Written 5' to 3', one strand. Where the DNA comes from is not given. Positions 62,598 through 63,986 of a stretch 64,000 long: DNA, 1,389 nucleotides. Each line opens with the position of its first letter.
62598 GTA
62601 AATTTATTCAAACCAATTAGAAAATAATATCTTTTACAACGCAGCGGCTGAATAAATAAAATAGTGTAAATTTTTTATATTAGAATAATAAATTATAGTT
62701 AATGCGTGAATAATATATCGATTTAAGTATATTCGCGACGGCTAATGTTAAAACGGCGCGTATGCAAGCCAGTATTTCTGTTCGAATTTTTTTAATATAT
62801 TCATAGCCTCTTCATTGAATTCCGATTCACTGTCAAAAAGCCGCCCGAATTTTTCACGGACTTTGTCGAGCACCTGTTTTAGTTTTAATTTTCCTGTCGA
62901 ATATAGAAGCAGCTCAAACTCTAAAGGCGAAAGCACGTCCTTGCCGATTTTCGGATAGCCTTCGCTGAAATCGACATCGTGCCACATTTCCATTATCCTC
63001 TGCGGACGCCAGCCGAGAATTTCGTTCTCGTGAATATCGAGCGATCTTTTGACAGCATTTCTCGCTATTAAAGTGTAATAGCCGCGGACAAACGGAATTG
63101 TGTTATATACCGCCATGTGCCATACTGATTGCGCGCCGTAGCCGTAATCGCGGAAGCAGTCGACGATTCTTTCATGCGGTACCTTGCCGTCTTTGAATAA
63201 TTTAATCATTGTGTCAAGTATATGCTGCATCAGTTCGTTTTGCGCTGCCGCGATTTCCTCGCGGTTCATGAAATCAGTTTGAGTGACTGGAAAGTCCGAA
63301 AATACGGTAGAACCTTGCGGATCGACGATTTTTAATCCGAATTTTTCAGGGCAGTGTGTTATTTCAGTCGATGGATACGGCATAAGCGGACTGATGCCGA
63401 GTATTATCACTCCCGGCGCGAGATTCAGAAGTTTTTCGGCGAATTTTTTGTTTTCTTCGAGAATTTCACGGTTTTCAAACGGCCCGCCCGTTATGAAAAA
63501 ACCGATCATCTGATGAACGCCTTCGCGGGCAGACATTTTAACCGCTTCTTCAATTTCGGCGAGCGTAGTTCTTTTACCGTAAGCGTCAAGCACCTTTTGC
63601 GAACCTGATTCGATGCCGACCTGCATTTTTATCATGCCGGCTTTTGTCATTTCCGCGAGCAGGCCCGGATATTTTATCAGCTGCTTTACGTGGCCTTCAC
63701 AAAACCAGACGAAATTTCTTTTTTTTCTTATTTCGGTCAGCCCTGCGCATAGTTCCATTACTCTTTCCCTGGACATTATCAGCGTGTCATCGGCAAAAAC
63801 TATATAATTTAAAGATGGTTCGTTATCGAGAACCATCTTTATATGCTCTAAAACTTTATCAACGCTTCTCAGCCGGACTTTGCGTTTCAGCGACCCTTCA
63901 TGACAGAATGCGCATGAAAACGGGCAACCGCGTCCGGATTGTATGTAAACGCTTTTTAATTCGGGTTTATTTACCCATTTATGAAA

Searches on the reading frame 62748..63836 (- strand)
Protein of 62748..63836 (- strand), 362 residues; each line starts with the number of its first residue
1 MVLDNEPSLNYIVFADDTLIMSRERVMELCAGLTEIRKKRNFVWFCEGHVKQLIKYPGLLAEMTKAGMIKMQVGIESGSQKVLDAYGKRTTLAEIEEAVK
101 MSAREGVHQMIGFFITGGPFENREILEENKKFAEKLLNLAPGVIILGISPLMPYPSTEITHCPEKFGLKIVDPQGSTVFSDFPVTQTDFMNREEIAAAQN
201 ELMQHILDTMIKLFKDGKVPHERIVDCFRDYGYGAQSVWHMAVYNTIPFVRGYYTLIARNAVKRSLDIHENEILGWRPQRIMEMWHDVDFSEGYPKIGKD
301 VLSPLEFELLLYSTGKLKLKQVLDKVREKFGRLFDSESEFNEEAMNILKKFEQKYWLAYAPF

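Call 6: search_protein_families(library=pfam, proteins=[window:62748-63836:-], max_evalue=0.01)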
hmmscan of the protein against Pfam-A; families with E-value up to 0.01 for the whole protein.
window:62748-63836:- (362 aa): 1 family
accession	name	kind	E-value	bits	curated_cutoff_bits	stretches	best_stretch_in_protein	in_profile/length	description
PF04055.27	Radical_SAM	-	8.6e-09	36.2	29.5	1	38-132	76-165/166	Radical SAM superfamily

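Call 7: search_protein_families(library=ncbifam, proteins=[window:62748-63836:-], max_evalue=0.01)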
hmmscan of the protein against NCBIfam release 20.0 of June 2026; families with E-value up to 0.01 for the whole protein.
window:62748-63836:- (362 aa): 13 families
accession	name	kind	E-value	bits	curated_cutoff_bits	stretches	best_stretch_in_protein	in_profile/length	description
TIGR03471.1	HpnJ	equivalog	3.4e-14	52.6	577.6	1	3-167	240-391/472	hopanoid biosynthesis associated radical SAM protein HpnJ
NF033070.1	rSAM_AprD4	equivalog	4.7e-12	45.5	500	1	11-198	245-423/456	AprD4 family radical SAM diol-dehydratase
TIGR04479.1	bcpD_PhpK_rSAM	subfamily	9.6e-11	40.7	600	1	10-135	288-408/504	PhpK family radical SAM P-methyltransferase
NF050148.1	rSAM_ApyD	equivalog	3.5e-10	38.9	750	1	17-128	254-358/645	RiPP biosynthesis radical SAM protein ApyD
TIGR04014.1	B12_SAM_MJ_0865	equivalog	4.5e-08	32.3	360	1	71-140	272-339/434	methyl-coenzyme M reductase glutamine C-methyltransferase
TIGR02026.1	BchE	equivalog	6e-08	32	481.35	1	3-159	234-383/497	magnesium-protoporphyrin IX monomethyl ester anaerobic oxidative cyclase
TIGR04190.1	B12_SAM_Ta0216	equivalog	2.2e-07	29.9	500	1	64-201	321-472/554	TIGR04190 family B12-binding domain/radical SAM domain protein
TIGR04013.1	B12_SAM_MJ_1487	hypoth_equivalog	1.9e-06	27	251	1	70-162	268-356/382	TIGR04013 family B12-binding domain/radical SAM domain-containing protein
TIGR04072.2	rSAM_ladder_B12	equivalog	4.6e-06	25.5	360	1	9-135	227-348/443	lipid biosynthesis B12-binding/radical SAM protein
NF040542.1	rSAM_RCCLKC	equivalog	6e-05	22.4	450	1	12-134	229-348/423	arsinothricin biosynthesis radical SAM protein ArsL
NF040546.1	rSAM_CUAEP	equivalog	8.4e-05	21.4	500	1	48-195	254-401/468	CUAEP/CCAEP-tail radical SAM (seleno)protein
TIGR04367.1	HpnR_B12_rSAM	equivalog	0.00013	20.6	650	1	12-162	232-372/490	hopanoid C-3 methylase HpnR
NF038361.1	rSAM_Sden_1168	equivalog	0.00071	18.2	575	1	10-137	329-452/560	Sden_1168 family B12-binding radical SAM P-methyltransferase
